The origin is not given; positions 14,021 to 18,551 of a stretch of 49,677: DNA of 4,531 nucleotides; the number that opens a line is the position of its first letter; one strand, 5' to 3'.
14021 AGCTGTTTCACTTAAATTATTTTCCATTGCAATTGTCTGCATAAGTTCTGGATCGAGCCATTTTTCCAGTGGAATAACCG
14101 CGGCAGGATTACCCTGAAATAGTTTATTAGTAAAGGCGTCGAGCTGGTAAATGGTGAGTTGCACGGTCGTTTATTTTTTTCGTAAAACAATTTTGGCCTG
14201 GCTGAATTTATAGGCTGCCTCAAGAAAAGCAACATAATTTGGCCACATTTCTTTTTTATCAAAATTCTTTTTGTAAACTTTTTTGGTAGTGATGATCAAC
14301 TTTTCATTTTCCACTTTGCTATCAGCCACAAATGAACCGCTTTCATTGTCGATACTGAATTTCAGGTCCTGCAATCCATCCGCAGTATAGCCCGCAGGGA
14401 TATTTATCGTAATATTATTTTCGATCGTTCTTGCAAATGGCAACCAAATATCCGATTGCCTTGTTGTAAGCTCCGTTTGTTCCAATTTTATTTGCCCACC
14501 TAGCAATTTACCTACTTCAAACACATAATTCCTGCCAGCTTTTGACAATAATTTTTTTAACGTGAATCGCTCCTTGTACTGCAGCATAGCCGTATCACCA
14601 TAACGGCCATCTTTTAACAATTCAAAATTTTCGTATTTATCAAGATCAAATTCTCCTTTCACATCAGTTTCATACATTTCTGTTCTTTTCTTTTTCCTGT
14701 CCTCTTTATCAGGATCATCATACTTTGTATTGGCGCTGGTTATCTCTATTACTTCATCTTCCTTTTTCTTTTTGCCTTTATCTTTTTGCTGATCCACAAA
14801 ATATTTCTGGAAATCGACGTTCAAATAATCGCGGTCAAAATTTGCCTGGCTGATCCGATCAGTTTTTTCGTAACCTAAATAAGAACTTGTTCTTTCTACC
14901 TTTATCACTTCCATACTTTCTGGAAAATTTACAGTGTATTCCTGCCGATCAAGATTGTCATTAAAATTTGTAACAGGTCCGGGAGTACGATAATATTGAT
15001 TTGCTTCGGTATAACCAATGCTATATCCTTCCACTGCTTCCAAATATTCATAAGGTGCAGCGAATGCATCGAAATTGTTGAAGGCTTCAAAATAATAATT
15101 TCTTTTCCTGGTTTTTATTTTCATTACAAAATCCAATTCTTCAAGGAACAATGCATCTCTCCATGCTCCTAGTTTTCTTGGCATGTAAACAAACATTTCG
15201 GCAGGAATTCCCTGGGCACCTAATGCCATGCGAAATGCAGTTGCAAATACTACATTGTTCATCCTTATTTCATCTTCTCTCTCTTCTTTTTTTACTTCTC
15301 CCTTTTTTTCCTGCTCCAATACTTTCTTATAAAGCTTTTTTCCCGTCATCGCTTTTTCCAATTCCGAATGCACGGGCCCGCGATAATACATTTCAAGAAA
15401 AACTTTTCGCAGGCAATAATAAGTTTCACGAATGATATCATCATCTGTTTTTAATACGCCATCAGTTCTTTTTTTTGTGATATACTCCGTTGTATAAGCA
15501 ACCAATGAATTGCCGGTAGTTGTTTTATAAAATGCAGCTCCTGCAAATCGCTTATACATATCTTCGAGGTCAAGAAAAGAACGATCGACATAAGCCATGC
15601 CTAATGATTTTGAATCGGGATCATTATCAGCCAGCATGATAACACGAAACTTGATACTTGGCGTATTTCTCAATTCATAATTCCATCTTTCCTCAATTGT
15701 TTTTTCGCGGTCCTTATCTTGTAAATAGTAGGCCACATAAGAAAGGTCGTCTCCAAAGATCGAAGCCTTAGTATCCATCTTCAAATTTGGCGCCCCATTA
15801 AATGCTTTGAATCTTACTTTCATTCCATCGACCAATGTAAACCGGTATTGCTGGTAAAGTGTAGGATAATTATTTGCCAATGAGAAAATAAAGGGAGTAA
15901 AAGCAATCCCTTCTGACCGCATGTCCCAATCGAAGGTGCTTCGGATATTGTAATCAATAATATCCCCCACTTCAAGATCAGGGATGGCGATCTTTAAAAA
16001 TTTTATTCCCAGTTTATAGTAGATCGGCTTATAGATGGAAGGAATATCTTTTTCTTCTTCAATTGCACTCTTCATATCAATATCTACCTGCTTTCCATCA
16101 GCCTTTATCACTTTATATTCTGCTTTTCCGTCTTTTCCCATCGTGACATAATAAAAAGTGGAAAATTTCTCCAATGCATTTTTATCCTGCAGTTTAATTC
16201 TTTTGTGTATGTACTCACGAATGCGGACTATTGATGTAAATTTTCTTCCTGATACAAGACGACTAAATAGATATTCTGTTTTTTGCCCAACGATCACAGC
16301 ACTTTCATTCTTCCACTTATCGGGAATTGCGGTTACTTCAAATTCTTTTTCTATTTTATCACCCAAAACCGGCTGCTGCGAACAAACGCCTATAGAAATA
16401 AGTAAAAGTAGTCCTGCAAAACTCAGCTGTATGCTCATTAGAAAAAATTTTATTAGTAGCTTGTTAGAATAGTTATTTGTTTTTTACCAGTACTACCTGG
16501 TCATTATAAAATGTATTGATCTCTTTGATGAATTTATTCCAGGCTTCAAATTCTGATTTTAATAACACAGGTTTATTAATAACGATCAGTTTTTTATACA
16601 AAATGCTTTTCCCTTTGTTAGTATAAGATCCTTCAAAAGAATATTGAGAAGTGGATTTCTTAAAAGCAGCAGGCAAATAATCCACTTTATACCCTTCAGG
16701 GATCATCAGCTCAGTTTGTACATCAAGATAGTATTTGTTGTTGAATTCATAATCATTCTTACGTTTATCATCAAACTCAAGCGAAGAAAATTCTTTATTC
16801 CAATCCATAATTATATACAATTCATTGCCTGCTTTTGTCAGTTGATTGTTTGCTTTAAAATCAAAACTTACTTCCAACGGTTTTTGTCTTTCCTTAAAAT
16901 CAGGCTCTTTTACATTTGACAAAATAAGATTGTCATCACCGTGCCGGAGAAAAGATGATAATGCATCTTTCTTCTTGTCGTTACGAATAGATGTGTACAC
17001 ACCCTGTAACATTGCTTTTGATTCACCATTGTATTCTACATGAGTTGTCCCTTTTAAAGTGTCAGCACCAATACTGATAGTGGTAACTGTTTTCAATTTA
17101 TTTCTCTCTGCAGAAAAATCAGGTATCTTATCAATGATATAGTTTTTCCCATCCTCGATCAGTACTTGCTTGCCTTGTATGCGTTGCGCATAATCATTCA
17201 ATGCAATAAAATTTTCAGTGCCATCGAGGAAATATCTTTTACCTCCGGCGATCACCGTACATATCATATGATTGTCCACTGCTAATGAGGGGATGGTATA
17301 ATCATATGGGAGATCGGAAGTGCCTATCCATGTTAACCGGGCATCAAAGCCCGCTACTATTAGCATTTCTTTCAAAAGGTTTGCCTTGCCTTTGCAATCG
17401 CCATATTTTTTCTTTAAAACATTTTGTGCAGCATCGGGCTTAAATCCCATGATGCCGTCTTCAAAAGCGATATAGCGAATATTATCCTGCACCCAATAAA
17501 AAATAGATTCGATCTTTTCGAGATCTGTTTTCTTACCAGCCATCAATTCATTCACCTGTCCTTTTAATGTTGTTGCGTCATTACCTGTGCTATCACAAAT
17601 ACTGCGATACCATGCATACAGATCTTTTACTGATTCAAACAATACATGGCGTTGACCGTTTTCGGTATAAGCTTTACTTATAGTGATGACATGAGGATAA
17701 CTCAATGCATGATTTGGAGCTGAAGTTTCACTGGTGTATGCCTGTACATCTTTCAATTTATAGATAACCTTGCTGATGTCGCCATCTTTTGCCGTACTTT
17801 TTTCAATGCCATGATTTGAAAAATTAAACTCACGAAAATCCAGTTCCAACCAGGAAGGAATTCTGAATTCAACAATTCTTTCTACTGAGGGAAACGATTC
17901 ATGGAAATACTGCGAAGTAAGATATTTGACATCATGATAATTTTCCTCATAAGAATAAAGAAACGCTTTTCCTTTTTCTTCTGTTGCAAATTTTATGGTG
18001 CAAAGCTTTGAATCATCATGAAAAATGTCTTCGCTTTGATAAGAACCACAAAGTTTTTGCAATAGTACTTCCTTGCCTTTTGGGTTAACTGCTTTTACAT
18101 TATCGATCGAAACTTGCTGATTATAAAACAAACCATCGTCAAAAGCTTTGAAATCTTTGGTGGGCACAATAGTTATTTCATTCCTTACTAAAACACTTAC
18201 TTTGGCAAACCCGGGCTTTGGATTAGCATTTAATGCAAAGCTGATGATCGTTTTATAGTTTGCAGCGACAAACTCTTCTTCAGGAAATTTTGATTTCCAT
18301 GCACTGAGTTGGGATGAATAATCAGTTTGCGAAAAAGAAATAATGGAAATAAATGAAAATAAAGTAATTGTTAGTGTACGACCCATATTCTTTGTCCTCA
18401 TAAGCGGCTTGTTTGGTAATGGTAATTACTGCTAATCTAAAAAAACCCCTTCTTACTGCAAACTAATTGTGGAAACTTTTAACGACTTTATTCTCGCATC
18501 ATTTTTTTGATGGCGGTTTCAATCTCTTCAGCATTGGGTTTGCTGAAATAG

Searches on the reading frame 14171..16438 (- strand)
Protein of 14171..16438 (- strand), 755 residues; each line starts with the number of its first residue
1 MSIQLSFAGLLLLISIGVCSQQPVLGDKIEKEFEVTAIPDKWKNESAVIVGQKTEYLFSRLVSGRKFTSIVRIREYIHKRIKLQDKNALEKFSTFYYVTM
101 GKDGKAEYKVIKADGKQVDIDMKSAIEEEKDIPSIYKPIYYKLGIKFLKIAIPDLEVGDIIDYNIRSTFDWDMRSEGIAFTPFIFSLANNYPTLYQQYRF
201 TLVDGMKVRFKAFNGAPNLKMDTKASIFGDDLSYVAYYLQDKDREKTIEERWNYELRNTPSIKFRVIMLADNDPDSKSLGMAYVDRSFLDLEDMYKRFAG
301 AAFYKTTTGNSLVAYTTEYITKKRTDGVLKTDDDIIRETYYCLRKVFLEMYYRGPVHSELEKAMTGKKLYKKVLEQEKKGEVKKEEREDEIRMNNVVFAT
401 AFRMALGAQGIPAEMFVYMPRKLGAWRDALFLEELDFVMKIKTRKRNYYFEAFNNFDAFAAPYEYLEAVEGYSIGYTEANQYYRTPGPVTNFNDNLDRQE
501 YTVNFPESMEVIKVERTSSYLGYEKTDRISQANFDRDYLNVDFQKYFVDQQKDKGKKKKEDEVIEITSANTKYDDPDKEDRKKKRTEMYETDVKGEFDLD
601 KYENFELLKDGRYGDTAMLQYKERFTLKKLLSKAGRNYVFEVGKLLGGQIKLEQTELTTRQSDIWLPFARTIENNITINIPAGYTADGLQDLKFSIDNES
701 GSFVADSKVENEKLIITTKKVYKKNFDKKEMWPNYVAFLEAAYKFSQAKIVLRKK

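Call 73: search_protein_families(library=pfam, proteins=[window:14171-16438:-], max_evalue=0.00001)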
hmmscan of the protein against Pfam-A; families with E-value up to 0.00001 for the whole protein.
window:14171-16438:- (755 aa): 1 family
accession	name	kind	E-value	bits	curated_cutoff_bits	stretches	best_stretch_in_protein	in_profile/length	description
PF12969.12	DUF3857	-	2.5e-06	28.1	24.6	0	75-217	7-146/170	Domain of Unknown Function with PDB structure (DUF3857)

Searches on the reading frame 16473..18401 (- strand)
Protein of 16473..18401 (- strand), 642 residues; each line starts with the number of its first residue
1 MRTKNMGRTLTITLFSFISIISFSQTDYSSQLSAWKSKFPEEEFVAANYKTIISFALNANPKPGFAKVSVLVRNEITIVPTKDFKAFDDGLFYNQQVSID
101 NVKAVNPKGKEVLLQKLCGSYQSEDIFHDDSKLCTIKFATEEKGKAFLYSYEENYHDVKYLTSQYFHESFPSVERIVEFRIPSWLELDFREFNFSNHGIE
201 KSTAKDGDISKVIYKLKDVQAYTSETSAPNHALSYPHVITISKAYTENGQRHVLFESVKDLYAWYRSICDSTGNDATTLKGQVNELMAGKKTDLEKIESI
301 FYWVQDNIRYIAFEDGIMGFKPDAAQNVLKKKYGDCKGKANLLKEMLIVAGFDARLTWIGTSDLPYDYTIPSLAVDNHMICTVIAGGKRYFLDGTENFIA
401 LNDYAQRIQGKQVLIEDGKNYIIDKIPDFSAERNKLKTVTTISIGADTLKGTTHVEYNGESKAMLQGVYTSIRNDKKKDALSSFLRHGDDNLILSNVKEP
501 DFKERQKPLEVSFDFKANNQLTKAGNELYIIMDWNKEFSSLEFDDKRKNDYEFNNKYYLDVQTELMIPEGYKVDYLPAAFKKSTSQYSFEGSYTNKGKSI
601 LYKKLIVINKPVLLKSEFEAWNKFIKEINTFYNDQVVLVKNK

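Call 73: search_protein_families(library=pfam, proteins=[window:16473-18401:-], max_evalue=0.00001)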
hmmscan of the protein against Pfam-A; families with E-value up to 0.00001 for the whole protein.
window:16473-18401:- (642 aa): 1 family
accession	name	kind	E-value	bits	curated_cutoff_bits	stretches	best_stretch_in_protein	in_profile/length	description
PF01841.26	Transglut_core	-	3.3e-09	37.4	23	1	283-358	4-76/108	Transglutaminase-like superfamily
